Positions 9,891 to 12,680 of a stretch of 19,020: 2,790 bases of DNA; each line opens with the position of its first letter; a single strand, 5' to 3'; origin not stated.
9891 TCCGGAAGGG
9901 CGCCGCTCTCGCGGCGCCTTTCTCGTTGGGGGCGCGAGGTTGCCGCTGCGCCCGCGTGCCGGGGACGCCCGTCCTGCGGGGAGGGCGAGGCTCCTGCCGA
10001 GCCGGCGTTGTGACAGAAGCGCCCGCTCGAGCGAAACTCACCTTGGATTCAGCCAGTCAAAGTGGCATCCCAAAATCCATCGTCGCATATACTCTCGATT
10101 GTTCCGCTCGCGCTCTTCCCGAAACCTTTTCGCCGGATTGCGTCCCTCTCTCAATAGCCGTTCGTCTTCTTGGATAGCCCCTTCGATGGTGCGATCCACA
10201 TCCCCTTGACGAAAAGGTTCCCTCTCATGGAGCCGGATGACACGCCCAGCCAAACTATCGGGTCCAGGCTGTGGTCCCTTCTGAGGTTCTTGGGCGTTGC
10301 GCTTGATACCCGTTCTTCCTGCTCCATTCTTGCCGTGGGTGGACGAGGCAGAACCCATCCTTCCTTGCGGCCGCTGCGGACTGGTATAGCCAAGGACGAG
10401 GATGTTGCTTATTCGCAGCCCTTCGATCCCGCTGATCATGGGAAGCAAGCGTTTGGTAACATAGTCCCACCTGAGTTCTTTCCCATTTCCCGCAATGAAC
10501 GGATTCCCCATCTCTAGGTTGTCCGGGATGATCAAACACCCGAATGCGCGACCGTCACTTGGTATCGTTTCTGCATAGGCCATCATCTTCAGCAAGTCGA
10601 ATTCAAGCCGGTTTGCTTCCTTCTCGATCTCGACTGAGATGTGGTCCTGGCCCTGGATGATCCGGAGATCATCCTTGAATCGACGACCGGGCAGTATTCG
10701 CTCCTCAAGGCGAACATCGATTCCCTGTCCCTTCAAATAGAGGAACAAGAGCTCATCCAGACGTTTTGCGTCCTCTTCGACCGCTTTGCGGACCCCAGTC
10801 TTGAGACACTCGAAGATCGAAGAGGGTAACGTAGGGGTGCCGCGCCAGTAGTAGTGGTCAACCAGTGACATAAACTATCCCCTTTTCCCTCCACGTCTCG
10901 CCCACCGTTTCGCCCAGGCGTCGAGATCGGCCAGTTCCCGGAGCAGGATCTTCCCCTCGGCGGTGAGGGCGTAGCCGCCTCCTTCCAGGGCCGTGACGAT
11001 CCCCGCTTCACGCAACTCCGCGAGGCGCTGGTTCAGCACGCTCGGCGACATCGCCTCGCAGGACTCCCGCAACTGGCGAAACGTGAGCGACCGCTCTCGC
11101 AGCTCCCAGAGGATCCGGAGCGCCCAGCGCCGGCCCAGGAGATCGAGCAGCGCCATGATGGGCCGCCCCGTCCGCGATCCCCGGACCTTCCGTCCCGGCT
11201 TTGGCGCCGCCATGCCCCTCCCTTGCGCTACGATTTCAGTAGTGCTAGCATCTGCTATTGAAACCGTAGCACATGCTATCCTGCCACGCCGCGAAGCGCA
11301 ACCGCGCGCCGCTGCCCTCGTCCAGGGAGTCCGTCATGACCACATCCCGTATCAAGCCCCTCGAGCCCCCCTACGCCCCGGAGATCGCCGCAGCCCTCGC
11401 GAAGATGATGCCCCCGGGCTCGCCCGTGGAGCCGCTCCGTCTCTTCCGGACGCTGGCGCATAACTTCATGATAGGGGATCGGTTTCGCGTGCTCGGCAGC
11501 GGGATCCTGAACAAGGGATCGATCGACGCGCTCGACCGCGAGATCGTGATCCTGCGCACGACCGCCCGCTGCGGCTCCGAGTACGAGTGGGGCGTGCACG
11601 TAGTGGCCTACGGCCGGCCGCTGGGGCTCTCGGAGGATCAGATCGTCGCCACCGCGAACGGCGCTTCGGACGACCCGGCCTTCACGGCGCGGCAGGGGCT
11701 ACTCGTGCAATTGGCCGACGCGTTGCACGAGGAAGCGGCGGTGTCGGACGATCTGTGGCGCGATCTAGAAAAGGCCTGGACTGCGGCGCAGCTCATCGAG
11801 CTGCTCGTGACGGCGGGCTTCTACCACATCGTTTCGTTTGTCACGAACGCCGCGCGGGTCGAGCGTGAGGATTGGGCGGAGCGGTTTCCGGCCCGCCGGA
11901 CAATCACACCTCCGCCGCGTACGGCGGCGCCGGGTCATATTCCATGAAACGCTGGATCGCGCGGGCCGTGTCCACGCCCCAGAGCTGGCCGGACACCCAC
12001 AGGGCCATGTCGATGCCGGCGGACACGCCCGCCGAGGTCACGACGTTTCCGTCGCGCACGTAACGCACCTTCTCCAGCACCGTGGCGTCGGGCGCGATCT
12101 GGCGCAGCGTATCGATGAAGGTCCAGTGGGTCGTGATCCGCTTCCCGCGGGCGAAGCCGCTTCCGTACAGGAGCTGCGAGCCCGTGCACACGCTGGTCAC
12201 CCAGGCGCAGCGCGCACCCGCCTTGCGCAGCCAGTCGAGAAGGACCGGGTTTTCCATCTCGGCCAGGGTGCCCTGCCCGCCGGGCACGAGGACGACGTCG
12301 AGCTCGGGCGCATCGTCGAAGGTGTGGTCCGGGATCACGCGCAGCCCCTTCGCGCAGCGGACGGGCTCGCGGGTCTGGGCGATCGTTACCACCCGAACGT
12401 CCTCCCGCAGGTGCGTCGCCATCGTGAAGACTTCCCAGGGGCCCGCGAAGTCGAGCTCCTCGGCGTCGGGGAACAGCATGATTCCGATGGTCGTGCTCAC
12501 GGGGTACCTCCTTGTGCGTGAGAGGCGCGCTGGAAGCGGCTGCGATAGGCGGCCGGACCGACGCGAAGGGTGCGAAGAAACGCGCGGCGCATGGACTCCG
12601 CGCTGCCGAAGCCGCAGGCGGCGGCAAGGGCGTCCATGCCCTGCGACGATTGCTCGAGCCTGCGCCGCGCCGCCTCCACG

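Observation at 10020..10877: Low-GC ~0.85-kb island: unclassifiable ORF with faint restriction-endonuclease-like motif, fused 3 nt behind a high-GC hxlR regulator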

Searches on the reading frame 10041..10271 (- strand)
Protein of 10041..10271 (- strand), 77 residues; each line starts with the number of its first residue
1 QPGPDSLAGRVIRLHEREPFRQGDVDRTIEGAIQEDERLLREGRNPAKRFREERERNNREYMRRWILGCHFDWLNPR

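Call 46: find_homologous_proteins(query=A4, max_evalue=0.001)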
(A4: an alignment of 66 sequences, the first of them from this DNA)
Query A4 (66 sequences) (75 aa, profile of the alignment): 16 proteins with E <= 0.001 among 115 candidates.
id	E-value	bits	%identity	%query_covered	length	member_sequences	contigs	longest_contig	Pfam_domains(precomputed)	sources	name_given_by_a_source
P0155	4.9e-27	112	44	97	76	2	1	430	-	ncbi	-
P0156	1.1e-26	110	39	95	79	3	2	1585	-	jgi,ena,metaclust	metaclust:\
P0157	3.2e-26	109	54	69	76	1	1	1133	-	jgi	jgi:hypothetical protein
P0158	7.1e-26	108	46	75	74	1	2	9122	-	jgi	jgi:hypothetical protein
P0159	1.0e-24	104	52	72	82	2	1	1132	-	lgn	-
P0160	7.8e-24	101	57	61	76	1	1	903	-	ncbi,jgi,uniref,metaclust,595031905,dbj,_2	ncbi:unnamed protein product [marine sediment metagenome]|uniref:Uncharacterized protein n=1 Tax=mar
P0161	9.8e-24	101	40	77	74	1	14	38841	-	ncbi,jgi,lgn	-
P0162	1.0e-23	101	46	72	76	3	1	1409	-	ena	-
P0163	1.4e-23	101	50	72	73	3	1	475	-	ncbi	-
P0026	2.8e-22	96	91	99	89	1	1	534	-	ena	-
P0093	6.0e-22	95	48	44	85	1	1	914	-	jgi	jgi:hypothetical protein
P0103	1.2e-20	91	37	68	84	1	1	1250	-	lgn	-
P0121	3.3e-20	90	27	93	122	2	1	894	-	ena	-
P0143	1.1e-16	78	33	64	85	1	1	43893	-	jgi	jgi:hypothetical protein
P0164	3.1e-14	71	28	87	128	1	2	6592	-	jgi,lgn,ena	-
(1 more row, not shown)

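Call 47: find_encoding_contigs(protein=P0161, flank=6000, max_places=4)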
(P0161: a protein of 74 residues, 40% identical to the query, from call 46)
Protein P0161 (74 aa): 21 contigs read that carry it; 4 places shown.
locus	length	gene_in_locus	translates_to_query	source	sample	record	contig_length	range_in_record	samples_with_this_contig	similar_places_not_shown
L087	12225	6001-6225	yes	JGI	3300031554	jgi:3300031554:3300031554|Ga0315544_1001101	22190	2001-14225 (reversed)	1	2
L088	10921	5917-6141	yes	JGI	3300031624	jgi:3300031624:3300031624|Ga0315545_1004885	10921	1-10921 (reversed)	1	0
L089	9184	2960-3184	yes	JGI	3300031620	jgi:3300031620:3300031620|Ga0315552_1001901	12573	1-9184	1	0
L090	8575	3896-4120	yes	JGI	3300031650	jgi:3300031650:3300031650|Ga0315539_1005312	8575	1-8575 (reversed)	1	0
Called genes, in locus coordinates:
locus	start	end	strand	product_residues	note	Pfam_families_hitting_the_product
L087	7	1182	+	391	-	PF22544:HYDIN_VesB_CFA65-like_Ig, PF07610:DUF1573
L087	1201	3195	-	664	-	-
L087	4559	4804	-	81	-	-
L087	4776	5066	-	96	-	PF04365:BrnT_toxin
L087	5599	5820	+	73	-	-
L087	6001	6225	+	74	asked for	-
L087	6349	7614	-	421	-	PF04966:OprB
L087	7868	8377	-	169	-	PF01842:ACT, PF22629:ACT_AHAS_ss, PF13710:ACT_5, PF10369:ALS_ss_C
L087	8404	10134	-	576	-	PF02776:TPP_enzyme_N, PF00205:TPP_enzyme_M, PF02775:TPP_enzyme_C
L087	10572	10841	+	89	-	PF01106:NifU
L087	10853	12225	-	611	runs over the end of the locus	-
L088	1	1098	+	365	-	?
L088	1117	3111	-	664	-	-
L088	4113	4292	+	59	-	-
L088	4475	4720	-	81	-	-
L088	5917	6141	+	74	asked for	-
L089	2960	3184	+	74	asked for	-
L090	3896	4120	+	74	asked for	-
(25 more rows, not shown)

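Call 49: find_encoding_contigs(protein=P0158, flank=6000, max_places=2)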
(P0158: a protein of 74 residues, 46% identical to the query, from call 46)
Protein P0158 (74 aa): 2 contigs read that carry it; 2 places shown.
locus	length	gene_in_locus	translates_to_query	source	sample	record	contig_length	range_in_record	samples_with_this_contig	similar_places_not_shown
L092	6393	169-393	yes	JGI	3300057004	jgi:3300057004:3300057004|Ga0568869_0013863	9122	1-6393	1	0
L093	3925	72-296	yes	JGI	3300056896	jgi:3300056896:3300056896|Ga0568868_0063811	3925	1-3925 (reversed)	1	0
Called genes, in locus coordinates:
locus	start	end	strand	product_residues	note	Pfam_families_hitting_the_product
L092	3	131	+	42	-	?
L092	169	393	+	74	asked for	-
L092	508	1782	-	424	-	-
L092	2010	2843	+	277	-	PF23226:Exo_endo_phos_PGAP2IP, PF03372:Exo_endo_phos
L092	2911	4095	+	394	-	-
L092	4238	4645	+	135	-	PF03479:PCC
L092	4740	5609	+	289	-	PF12146:Hydrolase_4 (faint)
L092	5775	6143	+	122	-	-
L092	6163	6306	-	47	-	-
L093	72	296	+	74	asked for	-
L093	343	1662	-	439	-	-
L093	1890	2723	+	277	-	PF23226:Exo_endo_phos_PGAP2IP, PF03372:Exo_endo_phos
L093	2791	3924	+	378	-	?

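Call 68: predict_structure(alignment_id=A5)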
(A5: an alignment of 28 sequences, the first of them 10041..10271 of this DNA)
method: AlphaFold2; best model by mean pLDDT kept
length: 77 residues; sequences in the alignment: 28
mean_pLDDT: 91.1   pTM: 0.80
mean pLDDT of the five models: 91.1, 82.6, 82.2, 81.3, 80.7
residues with pLDDT >= 90: 60; 70-90: 13; 50-70: 4; < 50: 0
segments of 3 or more residues with pLDDT < 50: none
pLDDT, mean of each block of 10 residues (from residue 1): 84 93 92 95 90 95 94 83
secondary structure, 60 per line:
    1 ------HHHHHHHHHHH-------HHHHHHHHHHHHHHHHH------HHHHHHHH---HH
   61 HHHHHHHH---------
elements in order: H7-17 H25-41 H48-55 H59-68
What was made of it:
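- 10041..10259 (-): C-terminal 73-aa four-helix domain (aa 205-277), an unnamed module shared with many other nucleases. Domain-only model: pLDDT 91, pTM 0.80 (call 68).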

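Call 77: find_related_loci(query=A6, collection=viral_contigs, flank=6000)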
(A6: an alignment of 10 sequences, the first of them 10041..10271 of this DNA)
Query A6 (77 aa) in viral_contigs; peptide patterns used: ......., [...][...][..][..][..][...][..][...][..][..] (x = any residue, [..] = any of these).
64 stretches matched a pattern, but none encodes a relative of the query by tblastn (E <= 1e-3).

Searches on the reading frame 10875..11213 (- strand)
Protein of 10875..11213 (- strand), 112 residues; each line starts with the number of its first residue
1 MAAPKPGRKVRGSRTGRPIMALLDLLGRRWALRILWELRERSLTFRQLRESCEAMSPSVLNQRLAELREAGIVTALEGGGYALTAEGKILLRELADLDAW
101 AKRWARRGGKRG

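Call 4: search_protein_families(library=pfam, proteins=[window:10875-11213:-], max_evalue=1)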
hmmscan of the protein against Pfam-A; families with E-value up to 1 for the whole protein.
window:10875-11213:- (112 aa): 10 families
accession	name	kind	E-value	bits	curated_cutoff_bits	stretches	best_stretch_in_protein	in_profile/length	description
PF01638.23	HxlR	-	2.8e-11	43.6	20.8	1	25-106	1-88/91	HxlR-like helix-turn-helix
PF25213.1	HVO_A0261_N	-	3.4e-07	30.5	35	1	32-97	14-77/86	HVO_A0261 N-terminal domain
PF02082.26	Rrf2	-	0.00013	22.5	30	1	29-86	6-68/132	Iron-dependent Transcriptional regulator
PF12840.13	HTH_20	-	0.00013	22.3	27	1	32-74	7-49/51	Helix-turn-helix domain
PF01022.26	HTH_5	-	0.00028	21.1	22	1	32-74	5-46/47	Bacterial regulatory protein, arsR family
PF24038.1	DUF7347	-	0.00044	20.9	27.6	1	31-91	16-74/77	Domain of unknown function (DUF7347)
PF13412.12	HTH_24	-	0.0029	17.6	21.9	1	33-74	7-48/48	Winged helix-turn-helix DNA-binding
PF14947.12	HTH_45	-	0.0066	16.9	25.5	1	56-99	32-74/77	Winged helix-turn-helix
PF12802.13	MarR_2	-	0.085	13.5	27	1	31-74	7-51/61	MarR family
PF01090.25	Ribosomal_S19e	-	0.11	12.7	29.4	1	53-95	89-131/137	Ribosomal protein S19e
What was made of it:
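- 10875..11213 (-): HxlR-family winged-helix regulator gene, directly upstream on the same strand. Pfam HxlR 2.8e-11 (call 4).
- Checked: The hxlR-like gene is 10875-11213 on the minus strand (Pfam HxlR 2.8e-11, call 4).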

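Call 51: find_related_loci(query=window:10875-11213:-, collection=metagenome_contigs, flank=5000)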
Query window:10875-11213:- (112 aa) in metagenome_contigs; peptide patterns used: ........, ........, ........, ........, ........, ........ (x = any residue, [..] = any of these).
600 stretches matched a pattern (row limit reached: there are more); 357 encode a relative of the query (tblastn E <= 1e-3); the best 80 are kept; 80 distinct loci.
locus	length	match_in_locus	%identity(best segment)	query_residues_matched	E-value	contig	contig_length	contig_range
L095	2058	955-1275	70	1-107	2e-46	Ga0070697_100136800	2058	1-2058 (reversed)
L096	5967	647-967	68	1-107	3e-45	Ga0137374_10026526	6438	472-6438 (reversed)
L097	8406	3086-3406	68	1-107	3e-45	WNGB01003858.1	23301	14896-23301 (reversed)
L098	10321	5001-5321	67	1-107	6e-45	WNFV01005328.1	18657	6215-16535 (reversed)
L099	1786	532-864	67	1-112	1e-45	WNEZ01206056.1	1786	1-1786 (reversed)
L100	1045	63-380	72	1-106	5e-47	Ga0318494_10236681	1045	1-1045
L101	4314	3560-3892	68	1-111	1e-44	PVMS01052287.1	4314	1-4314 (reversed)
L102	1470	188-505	71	1-106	2e-45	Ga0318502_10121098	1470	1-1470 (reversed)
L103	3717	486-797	72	1-104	2e-44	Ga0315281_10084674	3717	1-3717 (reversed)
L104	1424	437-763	68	1-109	3e-45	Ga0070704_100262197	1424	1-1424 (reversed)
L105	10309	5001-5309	75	4-107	5e-44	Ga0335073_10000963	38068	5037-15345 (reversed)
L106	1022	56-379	67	1-108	2e-46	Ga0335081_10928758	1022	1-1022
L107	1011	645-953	73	1-104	3e-46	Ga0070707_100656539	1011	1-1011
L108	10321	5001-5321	71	1-107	1e-43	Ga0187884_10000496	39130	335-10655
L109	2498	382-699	72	2-107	1e-43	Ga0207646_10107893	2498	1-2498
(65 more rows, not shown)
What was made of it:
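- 10875..11213 (-): 80 homologues at 60-75% identity in metagenomes (call 51).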

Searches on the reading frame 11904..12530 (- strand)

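Call 59: search_protein_families(library=pfam, proteins=[window:11904-12530:-], max_evalue=0.0001)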
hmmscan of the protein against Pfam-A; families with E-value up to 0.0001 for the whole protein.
window:11904-12530:- (208 aa): 1 family
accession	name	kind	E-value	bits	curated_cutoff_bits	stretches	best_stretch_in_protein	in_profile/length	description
PF01965.30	DJ-1_PfpI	-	1.1e-31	110.4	26.6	1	15-177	3-160/165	DJ-1/PfpI family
